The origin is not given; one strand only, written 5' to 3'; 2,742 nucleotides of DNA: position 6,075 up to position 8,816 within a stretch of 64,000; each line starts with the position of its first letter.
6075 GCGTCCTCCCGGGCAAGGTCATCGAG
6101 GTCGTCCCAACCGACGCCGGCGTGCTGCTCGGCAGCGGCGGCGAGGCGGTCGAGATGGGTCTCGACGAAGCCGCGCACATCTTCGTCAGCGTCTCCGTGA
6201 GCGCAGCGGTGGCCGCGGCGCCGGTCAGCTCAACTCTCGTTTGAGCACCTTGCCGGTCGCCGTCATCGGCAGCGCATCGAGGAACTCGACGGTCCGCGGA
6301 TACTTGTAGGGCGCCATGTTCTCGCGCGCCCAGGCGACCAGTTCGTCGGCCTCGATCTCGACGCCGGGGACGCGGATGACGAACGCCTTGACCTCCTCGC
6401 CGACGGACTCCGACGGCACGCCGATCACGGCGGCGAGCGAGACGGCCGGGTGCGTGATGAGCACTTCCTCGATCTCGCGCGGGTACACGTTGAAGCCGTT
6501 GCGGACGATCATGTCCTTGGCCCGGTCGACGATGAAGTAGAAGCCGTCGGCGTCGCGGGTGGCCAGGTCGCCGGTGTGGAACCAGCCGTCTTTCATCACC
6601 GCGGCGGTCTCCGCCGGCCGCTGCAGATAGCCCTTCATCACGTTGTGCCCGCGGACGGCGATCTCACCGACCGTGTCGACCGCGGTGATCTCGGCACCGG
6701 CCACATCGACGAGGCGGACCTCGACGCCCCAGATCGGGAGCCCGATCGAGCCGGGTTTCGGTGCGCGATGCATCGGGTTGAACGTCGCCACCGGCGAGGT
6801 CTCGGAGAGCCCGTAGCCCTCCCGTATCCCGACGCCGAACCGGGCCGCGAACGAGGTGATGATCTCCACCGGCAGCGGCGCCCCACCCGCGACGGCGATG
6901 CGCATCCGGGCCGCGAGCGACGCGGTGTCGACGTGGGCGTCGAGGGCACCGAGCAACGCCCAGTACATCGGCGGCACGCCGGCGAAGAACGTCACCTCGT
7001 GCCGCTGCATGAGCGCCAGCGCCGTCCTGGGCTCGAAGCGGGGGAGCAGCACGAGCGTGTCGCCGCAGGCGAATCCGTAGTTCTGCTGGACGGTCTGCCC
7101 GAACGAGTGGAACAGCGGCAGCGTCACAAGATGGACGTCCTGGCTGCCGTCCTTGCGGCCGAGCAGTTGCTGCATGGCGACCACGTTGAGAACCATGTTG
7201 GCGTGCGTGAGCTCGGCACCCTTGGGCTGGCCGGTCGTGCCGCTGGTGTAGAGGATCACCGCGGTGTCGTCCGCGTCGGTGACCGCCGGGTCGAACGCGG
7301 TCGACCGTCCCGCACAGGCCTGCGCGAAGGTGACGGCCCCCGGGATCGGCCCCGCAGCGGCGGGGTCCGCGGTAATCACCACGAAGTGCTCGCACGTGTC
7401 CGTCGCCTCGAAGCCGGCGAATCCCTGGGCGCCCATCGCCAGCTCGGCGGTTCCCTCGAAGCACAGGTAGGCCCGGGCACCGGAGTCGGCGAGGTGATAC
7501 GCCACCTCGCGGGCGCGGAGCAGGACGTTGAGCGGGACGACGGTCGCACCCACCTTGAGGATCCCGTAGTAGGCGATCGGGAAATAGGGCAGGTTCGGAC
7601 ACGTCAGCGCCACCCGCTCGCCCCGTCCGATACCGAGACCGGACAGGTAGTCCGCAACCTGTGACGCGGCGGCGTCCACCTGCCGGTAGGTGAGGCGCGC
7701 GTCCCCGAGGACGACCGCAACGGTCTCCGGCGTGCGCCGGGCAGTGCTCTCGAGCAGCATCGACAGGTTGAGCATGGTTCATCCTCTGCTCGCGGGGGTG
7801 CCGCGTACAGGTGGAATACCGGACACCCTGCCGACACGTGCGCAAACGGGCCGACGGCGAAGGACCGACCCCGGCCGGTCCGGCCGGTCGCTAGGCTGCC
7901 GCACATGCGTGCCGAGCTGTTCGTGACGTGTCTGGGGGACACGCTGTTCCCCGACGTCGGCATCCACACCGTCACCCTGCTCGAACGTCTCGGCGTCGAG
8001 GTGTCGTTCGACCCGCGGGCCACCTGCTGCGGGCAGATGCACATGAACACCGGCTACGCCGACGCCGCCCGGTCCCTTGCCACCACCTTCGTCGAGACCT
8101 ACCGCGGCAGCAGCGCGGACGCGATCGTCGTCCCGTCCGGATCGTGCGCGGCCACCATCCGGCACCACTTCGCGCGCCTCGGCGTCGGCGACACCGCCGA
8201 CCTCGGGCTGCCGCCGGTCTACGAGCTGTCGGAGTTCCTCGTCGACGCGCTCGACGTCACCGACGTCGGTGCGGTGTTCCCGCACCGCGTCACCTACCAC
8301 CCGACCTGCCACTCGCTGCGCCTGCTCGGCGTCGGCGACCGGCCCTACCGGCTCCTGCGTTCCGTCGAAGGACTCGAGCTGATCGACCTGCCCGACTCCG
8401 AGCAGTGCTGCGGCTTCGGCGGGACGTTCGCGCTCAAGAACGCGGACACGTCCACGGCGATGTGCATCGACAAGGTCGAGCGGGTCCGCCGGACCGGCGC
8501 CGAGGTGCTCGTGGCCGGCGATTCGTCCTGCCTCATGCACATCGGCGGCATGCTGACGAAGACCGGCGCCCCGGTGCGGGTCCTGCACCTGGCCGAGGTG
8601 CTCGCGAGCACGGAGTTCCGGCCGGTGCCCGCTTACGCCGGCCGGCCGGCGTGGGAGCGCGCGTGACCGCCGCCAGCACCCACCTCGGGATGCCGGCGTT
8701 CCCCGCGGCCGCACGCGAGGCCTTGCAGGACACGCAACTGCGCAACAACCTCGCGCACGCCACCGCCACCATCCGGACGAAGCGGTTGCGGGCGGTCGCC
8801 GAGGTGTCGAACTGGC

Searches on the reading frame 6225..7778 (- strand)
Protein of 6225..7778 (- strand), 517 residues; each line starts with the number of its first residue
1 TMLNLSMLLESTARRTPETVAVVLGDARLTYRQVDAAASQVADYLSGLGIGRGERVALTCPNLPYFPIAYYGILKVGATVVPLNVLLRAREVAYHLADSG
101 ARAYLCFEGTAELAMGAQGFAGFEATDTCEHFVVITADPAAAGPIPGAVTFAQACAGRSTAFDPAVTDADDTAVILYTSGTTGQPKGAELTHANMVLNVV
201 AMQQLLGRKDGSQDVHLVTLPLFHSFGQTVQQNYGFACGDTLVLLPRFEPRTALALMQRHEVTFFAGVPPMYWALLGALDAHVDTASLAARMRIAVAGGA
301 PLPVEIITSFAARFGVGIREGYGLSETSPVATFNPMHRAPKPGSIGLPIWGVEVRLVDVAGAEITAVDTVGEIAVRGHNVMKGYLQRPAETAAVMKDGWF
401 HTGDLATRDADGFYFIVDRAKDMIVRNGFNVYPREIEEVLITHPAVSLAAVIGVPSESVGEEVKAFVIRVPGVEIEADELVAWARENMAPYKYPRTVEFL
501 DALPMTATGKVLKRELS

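Call 75: search_protein_families(library=pfam, proteins=[window:6225-7778:-], max_evalue=0.0001)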
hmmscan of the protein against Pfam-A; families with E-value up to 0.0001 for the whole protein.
window:6225-7778:- (517 aa): 2 families
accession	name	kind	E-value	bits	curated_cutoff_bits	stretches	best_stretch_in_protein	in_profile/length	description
PF00501.34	AMP-binding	-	4.5e-93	312.5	29.9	1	10-385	2-384/384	AMP-binding enzyme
PF13193.12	AMP-binding_C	-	7.6e-21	75.3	24.5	1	435-510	1-76/76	AMP-binding enzyme C-terminal domain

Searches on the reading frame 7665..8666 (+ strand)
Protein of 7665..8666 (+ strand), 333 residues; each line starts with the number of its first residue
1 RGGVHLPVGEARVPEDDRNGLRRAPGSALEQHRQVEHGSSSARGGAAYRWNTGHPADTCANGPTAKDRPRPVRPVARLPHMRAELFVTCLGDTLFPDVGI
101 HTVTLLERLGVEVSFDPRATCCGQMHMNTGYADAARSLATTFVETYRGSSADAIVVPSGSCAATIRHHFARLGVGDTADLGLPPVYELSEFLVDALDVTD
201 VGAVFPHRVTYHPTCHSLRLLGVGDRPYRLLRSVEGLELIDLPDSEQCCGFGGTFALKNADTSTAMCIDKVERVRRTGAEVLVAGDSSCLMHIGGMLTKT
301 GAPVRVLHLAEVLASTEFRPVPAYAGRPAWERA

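Call 75: search_protein_families(library=pfam, proteins=[window:7665-8666:+], max_evalue=0.0001)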
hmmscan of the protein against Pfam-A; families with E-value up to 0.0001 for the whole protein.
window:7665-8666:+ (333 aa): 1 family
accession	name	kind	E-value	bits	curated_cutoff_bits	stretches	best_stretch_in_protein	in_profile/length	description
PF02754.22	CCG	-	2.4e-32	111.3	20.6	2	85-166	3-85/85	Cysteine-rich domain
